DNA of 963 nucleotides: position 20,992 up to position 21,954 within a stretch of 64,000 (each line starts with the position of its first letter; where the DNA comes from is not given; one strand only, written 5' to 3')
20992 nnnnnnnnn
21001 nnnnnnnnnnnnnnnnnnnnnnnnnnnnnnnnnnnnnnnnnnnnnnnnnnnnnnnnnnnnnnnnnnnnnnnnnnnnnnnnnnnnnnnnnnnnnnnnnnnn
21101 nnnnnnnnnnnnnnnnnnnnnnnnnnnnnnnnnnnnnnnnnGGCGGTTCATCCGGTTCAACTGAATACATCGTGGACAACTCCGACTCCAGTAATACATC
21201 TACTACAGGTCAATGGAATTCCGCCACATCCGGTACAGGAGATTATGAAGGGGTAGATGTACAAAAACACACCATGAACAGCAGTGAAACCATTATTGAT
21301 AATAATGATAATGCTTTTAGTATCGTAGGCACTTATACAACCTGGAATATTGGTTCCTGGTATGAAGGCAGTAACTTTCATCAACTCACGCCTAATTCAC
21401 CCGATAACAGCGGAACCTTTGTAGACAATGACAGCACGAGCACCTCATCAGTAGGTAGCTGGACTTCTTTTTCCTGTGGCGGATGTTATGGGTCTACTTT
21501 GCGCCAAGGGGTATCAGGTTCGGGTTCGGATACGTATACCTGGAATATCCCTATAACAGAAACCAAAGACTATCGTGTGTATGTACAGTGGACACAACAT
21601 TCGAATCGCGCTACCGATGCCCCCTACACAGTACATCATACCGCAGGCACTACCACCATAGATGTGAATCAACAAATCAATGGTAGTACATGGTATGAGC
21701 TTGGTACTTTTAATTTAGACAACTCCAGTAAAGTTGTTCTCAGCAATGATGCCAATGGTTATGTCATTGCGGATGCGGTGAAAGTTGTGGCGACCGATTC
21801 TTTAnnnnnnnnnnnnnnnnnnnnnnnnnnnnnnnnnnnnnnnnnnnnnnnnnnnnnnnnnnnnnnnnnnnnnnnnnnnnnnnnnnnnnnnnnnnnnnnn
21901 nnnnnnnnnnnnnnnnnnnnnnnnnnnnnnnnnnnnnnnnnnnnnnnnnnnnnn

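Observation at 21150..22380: Rhs toxin carries three tandem ~90-aa domains inserted inside its conserved core region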

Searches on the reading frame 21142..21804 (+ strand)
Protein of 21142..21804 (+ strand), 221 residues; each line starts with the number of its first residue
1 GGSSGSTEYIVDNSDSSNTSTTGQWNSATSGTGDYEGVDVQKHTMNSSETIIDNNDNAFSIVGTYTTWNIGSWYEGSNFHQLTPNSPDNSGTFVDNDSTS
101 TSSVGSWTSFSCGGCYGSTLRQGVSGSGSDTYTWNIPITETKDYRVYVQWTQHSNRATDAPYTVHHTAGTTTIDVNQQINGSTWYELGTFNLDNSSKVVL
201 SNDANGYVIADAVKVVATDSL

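Call 85: predict_structure(alignment_id=A4)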
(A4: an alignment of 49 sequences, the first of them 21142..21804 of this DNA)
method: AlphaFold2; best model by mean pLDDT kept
length: 221 residues; sequences in the alignment: 49
mean_pLDDT: 80.8   pTM: 0.63
mean pLDDT of the five models: 80.8, 77.9, 77.8, 73.2, 72.1
residues with pLDDT >= 90: 113; 70-90: 30; 50-70: 70; < 50: 8
segments of 3 or more residues with pLDDT < 50: 1-4
pLDDT, mean of each block of 10 residues (from residue 1): 51 70 66 62 55 67 63 60 57 90 95 85 94 97 97 94 98 96 94 98 96 94 71
secondary structure, 60 per line:
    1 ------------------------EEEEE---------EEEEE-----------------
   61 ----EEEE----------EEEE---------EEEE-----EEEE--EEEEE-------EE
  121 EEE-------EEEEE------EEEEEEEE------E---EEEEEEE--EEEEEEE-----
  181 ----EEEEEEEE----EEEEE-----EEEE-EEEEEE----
elements in order: E25-29 E39-43 E65-68 E79-82 E92-95 E101-104 E107-111 E119-123 E131-135 E142-149 E160-166 E169-175 E185-192 E197-201 E207-210 E212-217
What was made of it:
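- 21163..21288 (+): N1: N-terminal half-domain (aa 1165-1206), predicted partner C3. Falls to 51-70 when C2 and C3 are removed (call 85).
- N3+C1 stay at 85-98 (call 85).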

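Call 89: fold_search(model_id=the predicted structure, library=pdb)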
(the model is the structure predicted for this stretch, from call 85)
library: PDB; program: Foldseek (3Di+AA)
matches with E <= 10: 1541; with E <= 0.001: 26
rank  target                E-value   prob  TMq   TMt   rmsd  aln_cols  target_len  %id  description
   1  6f2p                  7.6e-12  1.00  0.53  0.12   2.1       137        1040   38  Structure of Paenibacillus xanthan lyase to 2.6 A resolution (released 2018-12-05)
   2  7bys_A                1.0e-04  1.00  0.44  0.24   3.7       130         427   17  Crystal structure of exo-beta-1,3-galactanase from Phanerochaete chrysosporium Pc1,3Gal43A apo form (released 2020-11-04)
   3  7byx_A                2.4e-04  1.00  0.44  0.24   3.8       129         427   16  Crystal structure of exo-beta-1,3-galactanase from Phanerochaete chrysosporium Pc1,3Gal43A E208A with beta-1,3-galacto (released 2020-11-04)
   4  7byv_A                3.8e-04  1.00  0.44  0.24   3.7       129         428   16  Crystal structure of exo-beta-1,3-galactanase from Phanerochaete chrysosporium Pc1,3Gal43A E208Q with beta-1,3-galacto (released 2020-11-04)
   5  9h99                  4.3e-04  1.00  0.41  0.10   3.8       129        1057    9  Native structure of the full-length pesticidal protein Cry1Ca18 at pH7, from crystals formed in vivo (released 2025-11-12)
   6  2cdp_D                4.7e-04  1.00  0.43  0.67   3.8       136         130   13  Structure of a CBM6 in complex with neoagarohexaose (released 2006-02-08)
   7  8hhe_B                5.3e-04  1.00  0.35  0.13   4.1       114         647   10  Crystal structure of Cry5B from Bacillus thuringiensis at 4.5 A resolution (released 2022-12-07)
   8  2cdp_A                5.3e-04  1.00  0.40  0.58   4.7       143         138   12  Structure of a CBM6 in complex with neoagarohexaose (released 2006-02-08)
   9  7ehg_B                5.6e-04  1.00  0.44  0.68   4.1       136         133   11  Crystal Structure of MiXBM (released 2022-03-30)
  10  8w7n                  5.6e-04  1.00  0.29  0.08   5.2       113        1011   17  Crystal structure of the in-cell Cry1Aa purified from Bacillus thuringiensis (released 2024-03-06)
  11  7ehg_C                6.2e-04  1.00  0.45  0.69   3.2       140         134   13  Crystal Structure of MiXBM (released 2022-03-30)
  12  8hhe_A                6.2e-04  1.00  0.35  0.13   4.2       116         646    9  Crystal structure of Cry5B from Bacillus thuringiensis at 4.5 A resolution (released 2022-12-07)
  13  3wnp_A                6.5e-04  1.00  0.41  0.15   5.0       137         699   18  D308A, F268V, D469Y, A513V, and Y515S quintuple mutant of Bacillus circulans T-3040 cycloisomaltooligosaccharide gluca (released 2014-02-05)
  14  2cdp_B                6.9e-04  1.00  0.42  0.67   3.9       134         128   13  Structure of a CBM6 in complex with neoagarohexaose (released 2006-02-08)
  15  2cdo_B                6.9e-04  1.00  0.41  0.61   4.3       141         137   13  structure of agarase carbohydrate binding module in complex with neoagarohexaose (released 2006-02-16)
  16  2w1w_B                6.9e-04  1.00  0.41  0.62   4.5       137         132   14  Native structure of a family 35 carbohydrate binding module from Clostridium thermocellum (released 2009-01-20)
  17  7ehg_G                7.3e-04  1.00  0.46  0.71   3.6       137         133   12  Crystal Structure of MiXBM (released 2022-03-30)
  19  7ehg_A                8.1e-04  1.00  0.45  0.70   3.6       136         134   12  Crystal Structure of MiXBM (released 2022-03-30)
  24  2wz8                  1.0e-03  1.00  0.44  0.67   4.0       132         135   11  Family 35 carbohydrate binding module from Clostridium thermocellum (released 2010-07-14)
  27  7ehg_F                1.1e-03  1.00  0.44  0.67   4.1       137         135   11  Crystal Structure of MiXBM (released 2022-03-30)
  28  7ehg_E                1.1e-03  1.00  0.44  0.66   4.1       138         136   12  Crystal Structure of MiXBM (released 2022-03-30)
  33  2w47_A                1.9e-03  1.00  0.43  0.65   4.0       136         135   15  Clostridium thermocellum CBM35 in complex with delta-4,5- anhydrogalacturonic acid (released 2009-01-27)
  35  2w1w_A                2.0e-03  1.00  0.39  0.59   4.9       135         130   15  Native structure of a family 35 carbohydrate binding module from Clostridium thermocellum (released 2009-01-20)
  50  2cdp_C                3.4e-03  1.00  0.42  0.67   3.8       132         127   14  Structure of a CBM6 in complex with neoagarohexaose (released 2006-02-08)
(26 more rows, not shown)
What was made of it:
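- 21415..21525 (+): N3: N-terminal half-domain (aa 1249-1285), contiguous with C1 as one canonical domain. Foldseek rmsd 2.1 A over 137 columns (call 89).
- On Golvesin_C (PF25275) / CBM6-CBM35-CBM36_like_2: CBM6, CBM35 and MiXBM give TM 0.65-0.71 (calls 85, 89).
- CBM6 2cdp, CBM35 2w1w/2wz8/2w47 and the xanthan-binding module 7ehg give TM 0.65-0.71 (call 89).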
